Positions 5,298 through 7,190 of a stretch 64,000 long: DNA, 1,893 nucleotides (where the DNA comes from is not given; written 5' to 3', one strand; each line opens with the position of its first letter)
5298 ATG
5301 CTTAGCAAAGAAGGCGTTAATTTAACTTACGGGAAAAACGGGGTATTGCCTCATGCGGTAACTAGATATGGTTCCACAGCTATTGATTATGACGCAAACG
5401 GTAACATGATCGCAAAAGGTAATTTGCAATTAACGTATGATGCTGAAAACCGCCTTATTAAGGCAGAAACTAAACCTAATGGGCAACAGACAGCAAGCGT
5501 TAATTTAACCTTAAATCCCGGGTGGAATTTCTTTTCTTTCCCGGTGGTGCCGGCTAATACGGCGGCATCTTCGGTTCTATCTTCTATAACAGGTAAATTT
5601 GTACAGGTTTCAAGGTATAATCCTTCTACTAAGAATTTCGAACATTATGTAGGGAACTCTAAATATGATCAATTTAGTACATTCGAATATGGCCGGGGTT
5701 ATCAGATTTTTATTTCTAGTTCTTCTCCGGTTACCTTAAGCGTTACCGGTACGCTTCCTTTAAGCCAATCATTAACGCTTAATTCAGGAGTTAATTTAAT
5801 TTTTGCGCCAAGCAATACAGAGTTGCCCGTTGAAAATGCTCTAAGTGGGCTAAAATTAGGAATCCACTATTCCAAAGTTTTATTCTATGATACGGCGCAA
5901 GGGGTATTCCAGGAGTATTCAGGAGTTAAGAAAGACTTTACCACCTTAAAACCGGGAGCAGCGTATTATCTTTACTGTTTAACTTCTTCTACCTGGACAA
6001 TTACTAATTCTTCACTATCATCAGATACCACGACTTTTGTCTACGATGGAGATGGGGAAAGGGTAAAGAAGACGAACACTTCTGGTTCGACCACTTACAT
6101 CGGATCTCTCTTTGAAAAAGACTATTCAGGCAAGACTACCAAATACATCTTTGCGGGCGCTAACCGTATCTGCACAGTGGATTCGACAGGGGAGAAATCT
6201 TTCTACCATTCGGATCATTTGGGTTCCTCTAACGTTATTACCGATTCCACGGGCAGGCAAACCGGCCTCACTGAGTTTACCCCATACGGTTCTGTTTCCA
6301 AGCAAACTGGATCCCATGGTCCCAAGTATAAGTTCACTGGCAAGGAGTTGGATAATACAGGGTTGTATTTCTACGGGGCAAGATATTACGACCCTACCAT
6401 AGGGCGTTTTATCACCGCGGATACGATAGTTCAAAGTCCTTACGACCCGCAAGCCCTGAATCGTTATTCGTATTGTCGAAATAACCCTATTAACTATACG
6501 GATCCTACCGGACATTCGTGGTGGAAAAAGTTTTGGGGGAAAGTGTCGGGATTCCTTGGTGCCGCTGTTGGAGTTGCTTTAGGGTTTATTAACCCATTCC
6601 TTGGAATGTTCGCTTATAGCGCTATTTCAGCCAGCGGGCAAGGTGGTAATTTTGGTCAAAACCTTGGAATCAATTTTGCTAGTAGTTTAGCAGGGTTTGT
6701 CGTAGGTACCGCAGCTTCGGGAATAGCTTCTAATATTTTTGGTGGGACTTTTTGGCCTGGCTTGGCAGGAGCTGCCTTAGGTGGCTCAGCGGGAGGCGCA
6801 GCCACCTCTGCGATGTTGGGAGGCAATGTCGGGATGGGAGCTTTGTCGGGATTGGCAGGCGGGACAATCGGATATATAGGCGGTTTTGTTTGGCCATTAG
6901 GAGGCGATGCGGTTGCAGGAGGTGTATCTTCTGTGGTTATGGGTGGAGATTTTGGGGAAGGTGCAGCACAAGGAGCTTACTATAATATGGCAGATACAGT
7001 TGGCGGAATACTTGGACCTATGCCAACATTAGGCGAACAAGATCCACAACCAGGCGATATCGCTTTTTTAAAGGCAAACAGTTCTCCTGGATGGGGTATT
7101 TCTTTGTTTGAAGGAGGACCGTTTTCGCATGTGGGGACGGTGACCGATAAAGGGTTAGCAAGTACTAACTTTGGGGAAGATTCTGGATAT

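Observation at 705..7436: Tc-toxin-like (TcB-TcC fusion architecture) RHS toxin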

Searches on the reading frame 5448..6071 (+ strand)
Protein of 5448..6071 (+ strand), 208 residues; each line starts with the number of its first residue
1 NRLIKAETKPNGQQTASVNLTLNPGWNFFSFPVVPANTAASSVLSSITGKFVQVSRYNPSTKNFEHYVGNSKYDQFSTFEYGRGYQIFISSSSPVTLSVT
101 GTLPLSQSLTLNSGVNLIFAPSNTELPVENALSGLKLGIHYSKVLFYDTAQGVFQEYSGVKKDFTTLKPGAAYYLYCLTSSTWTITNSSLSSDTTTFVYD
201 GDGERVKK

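Call 8: search_protein_families(library=pfam, proteins=[window:5463-6038:+], max_evalue=10)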
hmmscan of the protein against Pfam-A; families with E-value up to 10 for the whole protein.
seq(192 aa): 0 families

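Call 23: find_homologous_proteins(query=window:5448-6071:+, max_evalue=0.001)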
Query seq(208 aa) (208 aa): 2 proteins with E <= 0.001 among 158 candidates.
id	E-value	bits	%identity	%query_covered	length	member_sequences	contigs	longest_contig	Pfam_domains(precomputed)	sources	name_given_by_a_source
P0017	9.7e-67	243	55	100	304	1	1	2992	-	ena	-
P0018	7.9e-4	37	27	81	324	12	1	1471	-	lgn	-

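Call 51: find_homologous_proteins(query=A3, max_evalue=0.001)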
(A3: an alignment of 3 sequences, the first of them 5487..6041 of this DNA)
Query A3 (3 sequences) (185 aa, profile of the alignment): 23 proteins with E <= 0.001 among 5101 candidates.
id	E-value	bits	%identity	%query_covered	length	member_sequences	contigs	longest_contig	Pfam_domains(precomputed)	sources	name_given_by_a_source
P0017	6.4e-92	324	54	100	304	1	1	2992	-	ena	-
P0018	1.8e-65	238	27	91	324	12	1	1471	-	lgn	-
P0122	9.1e-53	196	28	88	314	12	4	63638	-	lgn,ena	-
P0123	1.3e-52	196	28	88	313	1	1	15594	-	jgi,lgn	-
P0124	9.3e-52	193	50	91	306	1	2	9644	PF01483.28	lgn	-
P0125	2.3e-51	192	27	88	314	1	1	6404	-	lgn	-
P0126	1.1e-50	190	28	88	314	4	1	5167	-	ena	-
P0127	1.7e-46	176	55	55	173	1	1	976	-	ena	-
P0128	4.8e-42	161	26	88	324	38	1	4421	-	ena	-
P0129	8.7e-36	141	23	68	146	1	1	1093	-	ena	-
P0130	1.2e-32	131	34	51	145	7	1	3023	-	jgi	jgi:hypothetical protein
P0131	6.4e-30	122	34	92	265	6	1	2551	PF14099.14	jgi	jgi:hypothetical protein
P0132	5.1e-25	106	22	85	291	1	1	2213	-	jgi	jgi:hypothetical protein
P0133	1.1e-18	85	28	50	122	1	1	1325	-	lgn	-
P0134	8.0e-18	82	28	90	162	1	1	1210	-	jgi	jgi:hypothetical protein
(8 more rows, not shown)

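Call 62: predict_structure(alignment_id=A4)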
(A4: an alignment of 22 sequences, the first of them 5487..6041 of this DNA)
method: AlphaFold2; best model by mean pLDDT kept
length: 185 residues; sequences in the alignment: 22
mean_pLDDT: 90.9   pTM: 0.83
mean pLDDT of the five models: 90.9, 90.2, 90.1, 89.5, 89.5
residues with pLDDT >= 90: 147; 70-90: 27; 50-70: 3; < 50: 8
segments of 3 or more residues with pLDDT < 50: 177-184
pLDDT, mean of each block of 10 residues (from residue 1): 90 94 96 97 91 95 94 97 95 89 90 93 97 93 97 95 96 62 40
secondary structure, 60 per line:
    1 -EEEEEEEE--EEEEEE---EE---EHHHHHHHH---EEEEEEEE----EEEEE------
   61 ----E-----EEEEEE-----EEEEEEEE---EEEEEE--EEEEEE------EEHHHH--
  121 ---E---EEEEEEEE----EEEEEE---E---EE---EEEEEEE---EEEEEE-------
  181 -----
elements in order: E2-9 E12-17 H27-34 E38-45 E50-54 E71-76 E82-89 E93-98 E101-106 H115-118 E128-135 E140-145 E158-164 E168-173

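Call 86: fold_search(model_id=the predicted structure, library=pdb)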
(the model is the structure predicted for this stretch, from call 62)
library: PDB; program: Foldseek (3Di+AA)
matches with E <= 10: 849; with E <= 0.001: 0
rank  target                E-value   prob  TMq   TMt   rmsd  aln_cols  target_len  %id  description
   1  7zzz_A                1.0e-02  0.25  0.19  0.15  17.9       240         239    9  Bacteriophage phiCjT23 capsid (released 2022-12-14)
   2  3qsq                  1.5e-02  0.11  0.15  0.14  17.5       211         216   11  Crystal structure of the projection domain of the human astrovirus capsid protein (released 2011-07-20)
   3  9wyd_C                1.6e-02  0.14  0.17  0.16  17.3       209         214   11  Crystal structure of HAstV8 spike and FcRn (released 2026-02-11)
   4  9wyg                  2.4e-02  0.14  0.17  0.15  18.0       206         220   12  Crystal structure of HAstV8 spike (released 2026-02-11)
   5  7rk1_B                3.5e-02  0.11  0.18  0.16  16.6       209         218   12  Crystal structure of the human astrovirus serotype 8 capsid spike in complex with scFv 3E8, an astrovirus-neutralizing (released 2021-10-13)
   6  7rk1_A                3.7e-02  0.12  0.17  0.16  18.2       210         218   12  Crystal structure of the human astrovirus serotype 8 capsid spike in complex with scFv 3E8, an astrovirus-neutralizing (released 2021-10-13)
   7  9l6s_A                4.6e-02  0.93  0.26  0.09   5.3        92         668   12  double-mutant (K217A & K218A) Vitamin K-dependent gamma-carboxylase in complex with coagulation factors X and vitamin  (released 2025-10-08)
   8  9bvo_A                4.9e-02  0.92  0.26  0.10   5.4        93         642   12  Vitamin K-dependent gamma-carboxylase in apo state (released 2025-01-22)
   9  7rk2_A                5.8e-02  0.07  0.13  0.12  18.4       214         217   11  Crystal structure of the human astrovirus serotype 8 capsid spike in complex with scFv 2D9, an astrovirus-neutralizing (released 2021-10-13)
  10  9l6r_A                6.1e-02  0.89  0.25  0.09   5.4        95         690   12  double-mutant (K217A & K218A) Vitamin K-dependent gamma-carboxylase in complex with Coagulation factor IX and vitamin  (released 2025-10-08)
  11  9l21_A                7.1e-02  0.90  0.26  0.09   5.4        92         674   12  cryo-EM structure of Vitamin K-dependent gamma-carboxylase complexed with factor IX (released 2025-10-22)
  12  9l20_A                8.0e-02  0.89  0.26  0.09   5.4        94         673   12  cryo-EM structure of Vitamin K-dependent gamma-carboxylase complexed with anisindione (released 2025-10-22)
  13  9mqb_A                8.9e-02  0.77  0.25  0.09   5.4        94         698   14  Vitamin K-dependent gamma-carboxylase with Osteocalcin (mutant) and vitamin K hydroquinone and calcium (released 2025-10-08)
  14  8h3u_A                9.9e-02  0.11  0.19  0.08  24.1       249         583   10  Inhibitor-bound EP, polyA model (released 2022-11-23)
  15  9l24_A                1.0e-01  0.85  0.26  0.09   5.4        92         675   12  cryo-EM structure of Vitamin K-dependent gamma-carboxylase complexed with Matrix Gla protein (released 2025-10-22)
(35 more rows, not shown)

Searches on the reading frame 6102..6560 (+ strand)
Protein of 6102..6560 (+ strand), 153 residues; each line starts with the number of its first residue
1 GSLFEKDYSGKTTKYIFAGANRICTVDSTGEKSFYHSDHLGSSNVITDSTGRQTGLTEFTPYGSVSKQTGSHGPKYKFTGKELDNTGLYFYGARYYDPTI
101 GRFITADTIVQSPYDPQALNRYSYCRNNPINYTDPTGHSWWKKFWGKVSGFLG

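Call 90: search_solved_structures(query=window:6102-6560:+, max_evalue=0.001, show_alignments=3)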
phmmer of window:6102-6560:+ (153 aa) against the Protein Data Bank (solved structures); distinct sequences matched with E-value up to 0.001: 23.
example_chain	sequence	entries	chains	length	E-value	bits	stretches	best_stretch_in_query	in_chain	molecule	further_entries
5kis_B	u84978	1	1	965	2.3e-14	56.8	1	29-137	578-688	RHS2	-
6sup_A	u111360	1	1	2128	2.5e-14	56.6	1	34-138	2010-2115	TcdB2,TccC3,Cell division control protein 42 homolog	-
6suq_A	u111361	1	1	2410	3.8e-14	56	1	34-137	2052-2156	TcdB2,TccC3,Genome polyprotein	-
6suf_F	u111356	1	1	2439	4.1e-14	55.9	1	34-137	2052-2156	TcdB2,TccC3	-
6h6e_F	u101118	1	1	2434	4.1e-14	55.9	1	34-137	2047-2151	TcdB2,TccC3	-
6h6g_A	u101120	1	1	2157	5.2e-14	55.6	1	34-137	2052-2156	TcdB2,TccC3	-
4o9x_A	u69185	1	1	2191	5.3e-14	55.6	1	34-137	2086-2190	TcdB2, TccC3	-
9c4k_Q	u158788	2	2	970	1.5e-13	54.1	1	41-138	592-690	Toxin subunit YenC2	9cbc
4igl_B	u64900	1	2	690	2e-13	53.6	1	41-137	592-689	YenC2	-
6sue_F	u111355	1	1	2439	2.5e-13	53.4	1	34-137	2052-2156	TcdB2,TccC3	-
6h6f_F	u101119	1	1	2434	2.5e-13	53.3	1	34-137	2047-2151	TcdB2,TccC3,TccC3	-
6l7i_G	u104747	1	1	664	8.1e-13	51.7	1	34-137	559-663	TccC2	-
8h8a_A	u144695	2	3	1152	3.7e-12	49.5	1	29-137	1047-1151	Putative Rhs-family protein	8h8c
8h8b_A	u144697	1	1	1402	1e-11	48.1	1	29-138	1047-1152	Putative Rhs-family protein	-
8fjp_A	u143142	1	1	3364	4e-11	46.2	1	37-138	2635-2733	salivary gland surface protein 1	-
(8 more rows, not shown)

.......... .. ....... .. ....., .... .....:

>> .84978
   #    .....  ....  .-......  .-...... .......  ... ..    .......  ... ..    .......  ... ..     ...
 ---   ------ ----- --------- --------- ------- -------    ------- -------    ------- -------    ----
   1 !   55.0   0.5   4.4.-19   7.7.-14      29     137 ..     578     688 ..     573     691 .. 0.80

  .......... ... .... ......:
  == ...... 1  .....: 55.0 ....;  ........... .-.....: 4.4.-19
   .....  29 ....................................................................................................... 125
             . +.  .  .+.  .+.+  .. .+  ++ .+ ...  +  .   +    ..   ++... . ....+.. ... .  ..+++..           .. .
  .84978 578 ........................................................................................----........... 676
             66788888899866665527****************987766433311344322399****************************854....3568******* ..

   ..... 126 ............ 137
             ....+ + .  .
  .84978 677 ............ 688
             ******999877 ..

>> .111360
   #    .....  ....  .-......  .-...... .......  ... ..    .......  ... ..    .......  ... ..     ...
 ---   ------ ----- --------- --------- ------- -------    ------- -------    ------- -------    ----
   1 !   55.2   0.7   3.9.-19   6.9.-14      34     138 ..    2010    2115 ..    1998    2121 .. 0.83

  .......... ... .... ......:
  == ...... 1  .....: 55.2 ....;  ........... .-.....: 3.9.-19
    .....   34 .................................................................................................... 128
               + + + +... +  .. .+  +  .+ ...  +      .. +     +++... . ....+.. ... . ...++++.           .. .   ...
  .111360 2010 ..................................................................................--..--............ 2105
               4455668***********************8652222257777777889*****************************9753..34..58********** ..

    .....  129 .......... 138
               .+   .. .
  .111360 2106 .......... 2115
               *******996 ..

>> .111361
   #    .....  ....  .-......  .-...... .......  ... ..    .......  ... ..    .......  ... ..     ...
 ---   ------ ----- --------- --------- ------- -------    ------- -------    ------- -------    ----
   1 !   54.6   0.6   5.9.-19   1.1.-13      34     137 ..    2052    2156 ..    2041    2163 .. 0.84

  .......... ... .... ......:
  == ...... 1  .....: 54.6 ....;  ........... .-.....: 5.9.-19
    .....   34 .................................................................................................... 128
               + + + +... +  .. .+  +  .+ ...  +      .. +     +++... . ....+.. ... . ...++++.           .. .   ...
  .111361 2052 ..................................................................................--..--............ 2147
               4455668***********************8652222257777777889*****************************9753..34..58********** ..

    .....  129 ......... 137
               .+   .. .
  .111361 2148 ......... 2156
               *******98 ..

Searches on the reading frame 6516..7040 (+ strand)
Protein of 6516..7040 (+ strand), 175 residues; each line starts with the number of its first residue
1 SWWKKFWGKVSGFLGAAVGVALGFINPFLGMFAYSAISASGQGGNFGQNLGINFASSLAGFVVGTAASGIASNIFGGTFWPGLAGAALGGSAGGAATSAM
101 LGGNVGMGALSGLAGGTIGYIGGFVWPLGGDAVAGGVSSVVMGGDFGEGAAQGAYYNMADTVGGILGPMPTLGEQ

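Call 48: search_solved_structures(query=window:6516-7040:+, max_evalue=10, show_alignments=3)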
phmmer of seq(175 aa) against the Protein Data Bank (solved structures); distinct sequences matched with E-value up to 10: 1.
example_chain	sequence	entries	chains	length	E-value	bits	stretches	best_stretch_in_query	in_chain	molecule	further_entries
1nkt_A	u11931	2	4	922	2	11.4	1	6-61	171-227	Preprotein translocase secA 1 subunit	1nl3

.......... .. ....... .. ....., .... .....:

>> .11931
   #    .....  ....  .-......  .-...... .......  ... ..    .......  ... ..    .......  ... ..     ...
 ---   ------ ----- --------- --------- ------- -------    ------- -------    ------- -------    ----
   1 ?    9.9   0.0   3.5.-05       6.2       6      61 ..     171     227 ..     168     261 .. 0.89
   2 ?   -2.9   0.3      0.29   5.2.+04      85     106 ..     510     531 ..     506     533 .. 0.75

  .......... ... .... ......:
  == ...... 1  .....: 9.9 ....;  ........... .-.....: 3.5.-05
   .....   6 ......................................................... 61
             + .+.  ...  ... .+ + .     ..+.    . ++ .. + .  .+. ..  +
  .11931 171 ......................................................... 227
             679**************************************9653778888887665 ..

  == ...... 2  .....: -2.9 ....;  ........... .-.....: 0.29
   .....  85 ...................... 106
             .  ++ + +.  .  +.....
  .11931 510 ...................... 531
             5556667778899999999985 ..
